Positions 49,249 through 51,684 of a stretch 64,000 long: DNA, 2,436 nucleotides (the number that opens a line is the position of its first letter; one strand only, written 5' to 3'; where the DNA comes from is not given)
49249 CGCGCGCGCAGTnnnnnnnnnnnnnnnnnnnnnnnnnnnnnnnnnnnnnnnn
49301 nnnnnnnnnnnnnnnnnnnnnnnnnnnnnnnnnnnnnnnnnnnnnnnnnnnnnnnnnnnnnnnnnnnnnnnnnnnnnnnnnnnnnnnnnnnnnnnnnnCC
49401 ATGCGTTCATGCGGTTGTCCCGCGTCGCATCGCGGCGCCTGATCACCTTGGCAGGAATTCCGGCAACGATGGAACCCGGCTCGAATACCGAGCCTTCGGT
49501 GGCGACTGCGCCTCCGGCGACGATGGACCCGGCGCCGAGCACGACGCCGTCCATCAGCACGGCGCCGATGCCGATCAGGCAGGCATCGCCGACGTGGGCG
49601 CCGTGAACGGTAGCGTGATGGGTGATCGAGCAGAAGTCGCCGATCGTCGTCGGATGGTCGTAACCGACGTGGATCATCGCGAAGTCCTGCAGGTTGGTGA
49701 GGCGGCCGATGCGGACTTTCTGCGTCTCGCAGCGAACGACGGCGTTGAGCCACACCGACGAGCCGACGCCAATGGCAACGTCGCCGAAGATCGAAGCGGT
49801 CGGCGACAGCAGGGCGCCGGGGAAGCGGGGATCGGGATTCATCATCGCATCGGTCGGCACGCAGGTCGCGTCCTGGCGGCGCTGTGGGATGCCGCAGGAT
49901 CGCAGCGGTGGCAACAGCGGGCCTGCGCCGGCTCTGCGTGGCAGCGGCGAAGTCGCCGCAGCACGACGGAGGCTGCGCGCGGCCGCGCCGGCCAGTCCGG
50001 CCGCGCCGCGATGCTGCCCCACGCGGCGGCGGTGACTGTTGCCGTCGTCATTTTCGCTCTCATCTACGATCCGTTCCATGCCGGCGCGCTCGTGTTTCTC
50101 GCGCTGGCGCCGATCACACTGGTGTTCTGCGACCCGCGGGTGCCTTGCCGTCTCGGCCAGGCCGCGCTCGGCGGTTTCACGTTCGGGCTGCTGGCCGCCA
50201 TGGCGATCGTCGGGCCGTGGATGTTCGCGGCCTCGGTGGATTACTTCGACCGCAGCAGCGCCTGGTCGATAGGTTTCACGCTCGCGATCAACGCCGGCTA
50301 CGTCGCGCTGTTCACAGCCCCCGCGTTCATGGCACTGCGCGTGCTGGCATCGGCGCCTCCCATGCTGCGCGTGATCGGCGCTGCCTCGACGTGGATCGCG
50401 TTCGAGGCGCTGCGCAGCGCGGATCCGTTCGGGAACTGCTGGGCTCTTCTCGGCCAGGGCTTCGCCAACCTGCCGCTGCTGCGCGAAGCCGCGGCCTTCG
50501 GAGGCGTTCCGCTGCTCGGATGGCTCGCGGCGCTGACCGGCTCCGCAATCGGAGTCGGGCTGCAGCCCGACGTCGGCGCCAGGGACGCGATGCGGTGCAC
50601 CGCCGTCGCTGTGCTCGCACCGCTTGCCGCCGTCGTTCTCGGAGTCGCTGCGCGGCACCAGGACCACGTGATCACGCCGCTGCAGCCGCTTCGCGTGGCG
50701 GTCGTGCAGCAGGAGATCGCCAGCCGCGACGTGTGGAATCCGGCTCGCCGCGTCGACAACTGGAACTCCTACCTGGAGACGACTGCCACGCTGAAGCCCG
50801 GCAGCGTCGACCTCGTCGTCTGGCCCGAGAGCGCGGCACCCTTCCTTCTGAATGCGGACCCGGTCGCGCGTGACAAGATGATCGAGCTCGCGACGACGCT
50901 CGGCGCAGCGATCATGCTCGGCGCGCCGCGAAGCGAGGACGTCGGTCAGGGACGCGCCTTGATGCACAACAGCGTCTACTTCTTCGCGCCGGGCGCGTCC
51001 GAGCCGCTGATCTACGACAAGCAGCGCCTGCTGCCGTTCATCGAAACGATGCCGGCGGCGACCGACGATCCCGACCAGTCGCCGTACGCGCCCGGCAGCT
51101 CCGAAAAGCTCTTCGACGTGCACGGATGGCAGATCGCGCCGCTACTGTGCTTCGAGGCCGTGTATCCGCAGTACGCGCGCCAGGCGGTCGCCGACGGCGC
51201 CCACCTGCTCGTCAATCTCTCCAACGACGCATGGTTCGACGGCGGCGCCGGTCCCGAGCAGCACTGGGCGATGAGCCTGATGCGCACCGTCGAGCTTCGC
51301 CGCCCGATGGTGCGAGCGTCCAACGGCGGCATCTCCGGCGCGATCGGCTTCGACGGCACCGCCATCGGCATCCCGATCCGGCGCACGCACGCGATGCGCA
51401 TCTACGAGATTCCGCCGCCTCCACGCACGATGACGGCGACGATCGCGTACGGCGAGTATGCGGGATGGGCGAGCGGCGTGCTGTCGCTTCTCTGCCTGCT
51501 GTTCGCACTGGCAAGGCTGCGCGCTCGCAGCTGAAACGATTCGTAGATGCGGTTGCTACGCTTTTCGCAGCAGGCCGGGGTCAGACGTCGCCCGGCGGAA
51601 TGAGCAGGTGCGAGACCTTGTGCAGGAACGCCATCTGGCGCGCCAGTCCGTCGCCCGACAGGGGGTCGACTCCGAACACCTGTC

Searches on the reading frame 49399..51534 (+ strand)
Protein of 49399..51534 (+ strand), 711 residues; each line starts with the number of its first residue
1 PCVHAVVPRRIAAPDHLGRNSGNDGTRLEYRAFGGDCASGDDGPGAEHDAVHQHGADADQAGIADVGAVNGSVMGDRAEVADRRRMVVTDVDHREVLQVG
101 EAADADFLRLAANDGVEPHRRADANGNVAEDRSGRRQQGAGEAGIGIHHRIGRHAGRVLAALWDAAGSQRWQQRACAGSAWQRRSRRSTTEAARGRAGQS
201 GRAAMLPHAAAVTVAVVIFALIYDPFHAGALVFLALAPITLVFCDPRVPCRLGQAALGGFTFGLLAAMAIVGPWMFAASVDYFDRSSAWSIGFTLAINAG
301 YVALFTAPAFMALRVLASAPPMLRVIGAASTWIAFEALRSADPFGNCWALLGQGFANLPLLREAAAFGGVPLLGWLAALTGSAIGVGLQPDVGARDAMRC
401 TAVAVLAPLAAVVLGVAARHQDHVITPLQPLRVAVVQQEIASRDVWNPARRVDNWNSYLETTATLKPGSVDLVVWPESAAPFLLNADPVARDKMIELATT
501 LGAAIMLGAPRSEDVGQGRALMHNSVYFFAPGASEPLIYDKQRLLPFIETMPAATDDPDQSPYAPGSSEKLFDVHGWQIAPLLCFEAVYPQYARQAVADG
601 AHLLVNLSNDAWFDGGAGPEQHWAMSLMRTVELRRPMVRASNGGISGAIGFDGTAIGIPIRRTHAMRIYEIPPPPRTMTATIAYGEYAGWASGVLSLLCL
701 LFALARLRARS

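Call 19: search_protein_families(library=pfam, proteins=[window:49399-51534:+])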
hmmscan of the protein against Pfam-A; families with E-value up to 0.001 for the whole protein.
window:49399-51534:+ (711 aa): 2 families
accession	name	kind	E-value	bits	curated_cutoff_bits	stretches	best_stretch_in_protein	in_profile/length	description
PF00795.27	CN_hydrolase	-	1.2e-23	84.2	23.2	1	432-671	1-246/256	Carbon-nitrogen hydrolase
PF20154.4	LNT_N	-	1.5e-15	58.2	27.1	1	217-382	3-158/159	Apolipoprotein N-acyltransferase N-terminal domain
